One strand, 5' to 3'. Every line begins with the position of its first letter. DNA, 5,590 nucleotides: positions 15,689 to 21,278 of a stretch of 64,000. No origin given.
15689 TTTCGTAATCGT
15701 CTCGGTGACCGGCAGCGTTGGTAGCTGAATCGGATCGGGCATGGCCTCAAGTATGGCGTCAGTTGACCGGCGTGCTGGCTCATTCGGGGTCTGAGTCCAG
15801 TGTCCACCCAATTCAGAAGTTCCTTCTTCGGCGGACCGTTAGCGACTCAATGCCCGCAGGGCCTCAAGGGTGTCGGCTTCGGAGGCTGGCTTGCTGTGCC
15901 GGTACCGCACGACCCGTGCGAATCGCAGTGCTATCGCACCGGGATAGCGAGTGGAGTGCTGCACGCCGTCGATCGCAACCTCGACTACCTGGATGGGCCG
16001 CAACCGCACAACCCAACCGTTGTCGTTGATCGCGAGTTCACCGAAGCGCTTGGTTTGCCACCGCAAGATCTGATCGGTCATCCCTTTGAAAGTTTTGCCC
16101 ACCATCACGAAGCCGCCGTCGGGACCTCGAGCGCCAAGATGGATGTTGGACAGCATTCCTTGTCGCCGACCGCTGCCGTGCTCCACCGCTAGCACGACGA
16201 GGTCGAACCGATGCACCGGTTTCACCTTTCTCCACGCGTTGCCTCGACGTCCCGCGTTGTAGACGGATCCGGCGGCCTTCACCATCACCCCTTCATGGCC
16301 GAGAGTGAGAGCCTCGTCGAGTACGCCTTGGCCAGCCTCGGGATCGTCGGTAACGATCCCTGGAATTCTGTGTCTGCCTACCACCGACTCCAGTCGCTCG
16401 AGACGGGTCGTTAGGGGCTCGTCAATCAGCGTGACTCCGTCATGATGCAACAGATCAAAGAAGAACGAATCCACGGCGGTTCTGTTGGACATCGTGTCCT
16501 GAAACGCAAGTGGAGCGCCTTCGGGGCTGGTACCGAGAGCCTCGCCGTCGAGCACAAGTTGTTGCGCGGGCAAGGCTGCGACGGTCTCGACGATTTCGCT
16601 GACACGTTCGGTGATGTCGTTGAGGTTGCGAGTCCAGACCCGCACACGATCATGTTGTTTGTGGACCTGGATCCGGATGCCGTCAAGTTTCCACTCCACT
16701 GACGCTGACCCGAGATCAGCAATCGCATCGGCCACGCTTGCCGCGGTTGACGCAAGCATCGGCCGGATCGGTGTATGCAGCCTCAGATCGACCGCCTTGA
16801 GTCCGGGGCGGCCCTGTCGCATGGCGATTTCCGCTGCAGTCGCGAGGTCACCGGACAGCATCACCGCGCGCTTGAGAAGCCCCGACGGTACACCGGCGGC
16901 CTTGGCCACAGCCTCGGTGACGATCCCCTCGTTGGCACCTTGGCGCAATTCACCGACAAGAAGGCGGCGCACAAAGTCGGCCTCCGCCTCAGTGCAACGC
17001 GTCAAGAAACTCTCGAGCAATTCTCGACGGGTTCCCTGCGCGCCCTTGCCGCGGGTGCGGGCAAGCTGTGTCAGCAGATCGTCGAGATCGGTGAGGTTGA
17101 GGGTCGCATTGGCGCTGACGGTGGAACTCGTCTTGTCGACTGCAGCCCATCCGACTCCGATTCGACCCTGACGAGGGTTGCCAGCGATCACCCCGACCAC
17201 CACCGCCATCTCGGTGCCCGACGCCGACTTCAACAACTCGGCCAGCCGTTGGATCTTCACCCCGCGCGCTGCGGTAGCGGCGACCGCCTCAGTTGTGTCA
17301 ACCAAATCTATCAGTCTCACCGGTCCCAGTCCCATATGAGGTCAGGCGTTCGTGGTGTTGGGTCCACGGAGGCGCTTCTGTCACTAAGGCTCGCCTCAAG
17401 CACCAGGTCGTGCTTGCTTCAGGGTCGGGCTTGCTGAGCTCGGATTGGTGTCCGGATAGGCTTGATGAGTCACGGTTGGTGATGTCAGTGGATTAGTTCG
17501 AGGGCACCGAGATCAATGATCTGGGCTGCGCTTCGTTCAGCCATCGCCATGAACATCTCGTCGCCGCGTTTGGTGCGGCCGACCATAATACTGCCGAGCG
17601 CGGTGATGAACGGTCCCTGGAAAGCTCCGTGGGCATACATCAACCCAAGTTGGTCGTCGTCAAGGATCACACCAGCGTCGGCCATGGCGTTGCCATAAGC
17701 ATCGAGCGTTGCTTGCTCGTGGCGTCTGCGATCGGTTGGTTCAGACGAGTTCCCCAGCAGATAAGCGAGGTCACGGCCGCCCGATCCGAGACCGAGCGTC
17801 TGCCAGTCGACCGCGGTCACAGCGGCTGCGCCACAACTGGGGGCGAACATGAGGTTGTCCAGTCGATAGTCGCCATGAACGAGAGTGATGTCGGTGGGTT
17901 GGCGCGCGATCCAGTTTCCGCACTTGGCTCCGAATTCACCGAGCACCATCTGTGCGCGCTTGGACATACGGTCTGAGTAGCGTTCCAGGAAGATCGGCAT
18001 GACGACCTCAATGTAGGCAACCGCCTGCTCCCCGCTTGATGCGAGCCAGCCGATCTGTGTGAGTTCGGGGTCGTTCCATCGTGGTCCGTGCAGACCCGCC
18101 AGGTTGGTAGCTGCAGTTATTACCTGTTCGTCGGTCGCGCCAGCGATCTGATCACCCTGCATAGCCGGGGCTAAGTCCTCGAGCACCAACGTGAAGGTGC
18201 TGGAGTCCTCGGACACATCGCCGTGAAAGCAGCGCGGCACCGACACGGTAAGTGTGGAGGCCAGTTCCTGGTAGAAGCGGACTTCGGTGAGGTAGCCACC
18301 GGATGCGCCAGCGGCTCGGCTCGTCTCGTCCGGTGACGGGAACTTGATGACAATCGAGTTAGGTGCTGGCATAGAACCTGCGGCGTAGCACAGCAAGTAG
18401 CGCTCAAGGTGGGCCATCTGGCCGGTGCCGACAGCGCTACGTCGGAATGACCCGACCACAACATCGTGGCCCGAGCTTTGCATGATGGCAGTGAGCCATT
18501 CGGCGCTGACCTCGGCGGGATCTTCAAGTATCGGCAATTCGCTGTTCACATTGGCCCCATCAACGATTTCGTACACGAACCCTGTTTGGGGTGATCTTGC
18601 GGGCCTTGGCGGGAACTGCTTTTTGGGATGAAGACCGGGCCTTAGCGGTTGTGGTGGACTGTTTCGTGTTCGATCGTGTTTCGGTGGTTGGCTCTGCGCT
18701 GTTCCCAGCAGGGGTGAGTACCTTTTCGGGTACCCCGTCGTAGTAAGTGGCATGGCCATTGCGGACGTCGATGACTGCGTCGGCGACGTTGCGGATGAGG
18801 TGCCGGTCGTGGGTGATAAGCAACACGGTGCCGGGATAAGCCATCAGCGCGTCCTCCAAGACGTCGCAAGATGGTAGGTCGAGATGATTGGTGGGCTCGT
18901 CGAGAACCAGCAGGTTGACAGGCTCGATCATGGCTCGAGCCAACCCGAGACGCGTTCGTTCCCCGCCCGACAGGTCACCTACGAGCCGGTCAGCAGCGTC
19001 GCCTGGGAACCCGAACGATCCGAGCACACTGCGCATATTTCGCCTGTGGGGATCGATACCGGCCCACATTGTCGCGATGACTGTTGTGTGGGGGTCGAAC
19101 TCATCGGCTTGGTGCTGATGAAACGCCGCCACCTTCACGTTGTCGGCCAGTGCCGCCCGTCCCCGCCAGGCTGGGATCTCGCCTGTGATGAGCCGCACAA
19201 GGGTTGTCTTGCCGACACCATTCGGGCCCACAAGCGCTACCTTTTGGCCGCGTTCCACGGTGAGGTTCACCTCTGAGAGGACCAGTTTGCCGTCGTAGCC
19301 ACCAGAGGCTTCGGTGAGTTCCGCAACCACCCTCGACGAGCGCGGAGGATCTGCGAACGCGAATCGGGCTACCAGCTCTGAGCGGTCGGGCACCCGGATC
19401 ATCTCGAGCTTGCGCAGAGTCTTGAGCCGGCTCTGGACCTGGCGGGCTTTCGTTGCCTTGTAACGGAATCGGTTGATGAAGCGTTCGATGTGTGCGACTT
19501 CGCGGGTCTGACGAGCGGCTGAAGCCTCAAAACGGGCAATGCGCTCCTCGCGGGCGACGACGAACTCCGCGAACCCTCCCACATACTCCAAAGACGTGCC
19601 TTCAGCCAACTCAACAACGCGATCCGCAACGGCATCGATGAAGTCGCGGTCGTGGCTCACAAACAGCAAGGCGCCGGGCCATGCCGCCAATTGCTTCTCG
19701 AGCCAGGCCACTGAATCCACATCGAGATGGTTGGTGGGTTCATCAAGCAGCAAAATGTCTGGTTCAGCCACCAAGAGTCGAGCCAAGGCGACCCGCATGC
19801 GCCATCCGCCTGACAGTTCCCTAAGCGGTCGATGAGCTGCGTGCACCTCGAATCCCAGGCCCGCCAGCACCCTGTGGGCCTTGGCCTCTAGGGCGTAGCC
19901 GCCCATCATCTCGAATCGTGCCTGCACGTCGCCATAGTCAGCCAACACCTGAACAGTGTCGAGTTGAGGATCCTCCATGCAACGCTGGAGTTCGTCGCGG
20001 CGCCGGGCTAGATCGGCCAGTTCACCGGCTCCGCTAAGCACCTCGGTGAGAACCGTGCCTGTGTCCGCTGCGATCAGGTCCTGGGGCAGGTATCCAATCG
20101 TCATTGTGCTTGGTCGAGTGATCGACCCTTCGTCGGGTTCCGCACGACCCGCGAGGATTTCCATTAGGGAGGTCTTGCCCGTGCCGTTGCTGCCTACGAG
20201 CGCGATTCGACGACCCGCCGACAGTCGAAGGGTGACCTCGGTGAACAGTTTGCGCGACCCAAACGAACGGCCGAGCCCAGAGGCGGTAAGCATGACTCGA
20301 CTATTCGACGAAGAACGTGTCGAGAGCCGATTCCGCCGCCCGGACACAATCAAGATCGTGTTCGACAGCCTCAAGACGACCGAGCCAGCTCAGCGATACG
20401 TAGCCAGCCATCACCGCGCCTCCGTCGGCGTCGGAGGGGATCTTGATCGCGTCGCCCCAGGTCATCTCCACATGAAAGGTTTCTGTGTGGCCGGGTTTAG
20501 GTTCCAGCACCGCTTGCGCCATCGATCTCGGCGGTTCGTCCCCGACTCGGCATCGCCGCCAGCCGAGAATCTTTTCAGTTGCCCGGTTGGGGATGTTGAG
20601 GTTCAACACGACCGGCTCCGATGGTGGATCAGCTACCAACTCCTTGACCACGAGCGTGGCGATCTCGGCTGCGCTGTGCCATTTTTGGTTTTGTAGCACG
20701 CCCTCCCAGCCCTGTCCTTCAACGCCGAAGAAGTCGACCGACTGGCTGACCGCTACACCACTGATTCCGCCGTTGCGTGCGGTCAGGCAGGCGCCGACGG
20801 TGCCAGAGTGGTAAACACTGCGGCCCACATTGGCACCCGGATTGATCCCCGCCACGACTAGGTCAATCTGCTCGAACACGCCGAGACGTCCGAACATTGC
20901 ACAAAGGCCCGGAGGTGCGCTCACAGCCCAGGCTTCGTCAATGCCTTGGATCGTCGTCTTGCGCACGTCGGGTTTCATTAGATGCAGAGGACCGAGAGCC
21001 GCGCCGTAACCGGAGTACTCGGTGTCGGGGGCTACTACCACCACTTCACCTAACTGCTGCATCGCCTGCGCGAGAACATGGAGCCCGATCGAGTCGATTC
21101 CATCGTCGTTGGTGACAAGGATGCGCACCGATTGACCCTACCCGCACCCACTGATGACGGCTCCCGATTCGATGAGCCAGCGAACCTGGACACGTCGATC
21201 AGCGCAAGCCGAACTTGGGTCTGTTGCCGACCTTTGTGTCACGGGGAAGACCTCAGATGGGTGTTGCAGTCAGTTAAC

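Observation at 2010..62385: Sequence-unrelated intergenic tandem repeats share a 63-68 bp spacing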

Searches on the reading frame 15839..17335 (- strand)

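Call 44: search_protein_families(library=pfam, proteins=[window:15839-17335:-])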
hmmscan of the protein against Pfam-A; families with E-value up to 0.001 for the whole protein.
window:15839-17335:- (498 aa): 3 families
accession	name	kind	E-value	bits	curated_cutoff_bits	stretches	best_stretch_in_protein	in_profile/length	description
PF01068.26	DNA_ligase_A_M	-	4.7e-38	131.4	26.2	1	192-372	1-204/204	ATP dependent DNA ligase domain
PF04675.19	DNA_ligase_A_N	-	4.7e-14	53.4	24.6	1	25-144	58-174/174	DNA ligase N terminus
PF04679.21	DNA_ligase_A_C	-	2.6e-08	34.6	27.5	1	391-482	1-94/94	ATP dependent DNA ligase C terminal region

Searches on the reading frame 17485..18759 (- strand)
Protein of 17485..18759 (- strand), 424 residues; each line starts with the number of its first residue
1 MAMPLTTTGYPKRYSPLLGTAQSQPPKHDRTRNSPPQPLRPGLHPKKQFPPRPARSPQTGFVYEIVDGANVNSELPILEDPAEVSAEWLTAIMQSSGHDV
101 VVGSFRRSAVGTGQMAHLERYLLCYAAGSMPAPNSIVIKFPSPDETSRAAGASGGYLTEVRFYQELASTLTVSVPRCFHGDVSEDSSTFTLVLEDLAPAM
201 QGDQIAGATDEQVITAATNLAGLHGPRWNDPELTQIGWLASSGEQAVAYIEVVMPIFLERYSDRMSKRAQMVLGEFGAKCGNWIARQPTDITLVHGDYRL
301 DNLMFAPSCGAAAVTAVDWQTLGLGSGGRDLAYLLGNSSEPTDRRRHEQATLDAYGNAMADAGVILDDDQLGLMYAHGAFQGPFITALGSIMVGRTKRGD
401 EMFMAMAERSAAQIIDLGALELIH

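Call 44: search_protein_families(library=pfam, proteins=[window:17485-18759:-])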
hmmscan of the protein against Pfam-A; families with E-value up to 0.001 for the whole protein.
window:17485-18759:- (424 aa): 3 families
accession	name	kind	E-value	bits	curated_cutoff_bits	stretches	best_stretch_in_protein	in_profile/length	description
PF01636.29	APH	-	8.7e-12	45.7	23.2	1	153-356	34-230/239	Phosphotransferase enzyme family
PF02958.26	EcKL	-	1.5e-11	44.6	22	1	276-361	199-287/294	Ecdysteroid kinase-like family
PF07914.17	DUF1679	-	1.6e-05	24.4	24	1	293-357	270-336/414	Uncharacterized oxidoreductase dhs-27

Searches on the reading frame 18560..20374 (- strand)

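Call 44: search_protein_families(library=pfam, proteins=[window:18560-20374:-])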
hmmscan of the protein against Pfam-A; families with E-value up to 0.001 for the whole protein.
window:18560-20374:- (604 aa): 24 families
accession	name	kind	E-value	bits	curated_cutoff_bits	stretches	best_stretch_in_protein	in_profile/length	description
PF00005.33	ABC_tran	-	5.1e-52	176.5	25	2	45-215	2-137/137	ABC transporter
PF12848.13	ABC_tran_Xtn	-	3.8e-20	72.2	25.9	1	254-333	1-80/85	ABC transporter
PF13304.12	AAA_21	-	3.6e-13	50.7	27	0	58-76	3-27/304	AAA domain, putative AbiEii toxin, Type IV TA system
PF13191.12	AAA_16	-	1.3e-07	32.7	32.6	0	375-415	21-63/167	AAA ATPase domain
PF02463.25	SMC_N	-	1.8e-07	31.3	40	0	467-539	136-213/220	RecF/RecN/SMC N terminal domain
PF00004.35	AAA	-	3.9e-07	31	21.2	0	380-400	2-22/131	ATPase family associated with various cellular activities (AAA)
PF13401.12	AAA_22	-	1e-06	29.6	27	0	379-493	8-92/130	AAA domain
PF13604.12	AAA_30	-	1.6e-06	28.4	27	0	375-494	17-97/191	AAA domain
PF13521.12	AAA_28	-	7.2e-06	26.7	27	0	56-77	1-22/164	AAA domain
PF03193.22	RsgA_GTPase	-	9e-06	26.1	30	0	376-400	106-130/174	RsgA GTPase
PF13555.12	AAA_29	-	1.1e-05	25.6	27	0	371-393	17-39/61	P-loop containing region of AAA domain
PF00006.31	ATP-synt_ab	-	1.5e-05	25.1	29.5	0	371-397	9-35/213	ATP synthase alpha/beta family, nucleotide-binding domain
PF13476.12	AAA_23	-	3.9e-05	24.8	27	0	379-397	22-40/201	AAA domain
PF13175.12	AAA_15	-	5.2e-05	23.5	32.1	0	56-74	25-43/374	AAA ATPase domain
PF01926.29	MMR_HSR1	-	5.3e-05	23.7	21.9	0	378-399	1-22/113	50S ribosome-binding GTPase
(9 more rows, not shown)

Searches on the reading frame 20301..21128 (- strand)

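Call 11: search_protein_families(library=pfam, proteins=[window:20301-21128:-])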
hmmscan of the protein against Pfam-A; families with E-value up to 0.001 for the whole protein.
window:20301-21128:- (275 aa): 1 family
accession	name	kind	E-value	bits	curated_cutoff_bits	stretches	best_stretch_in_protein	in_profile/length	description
PF01975.23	SurE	-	3.6e-42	144.7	22.1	1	3-197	1-184/189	Survival protein SurE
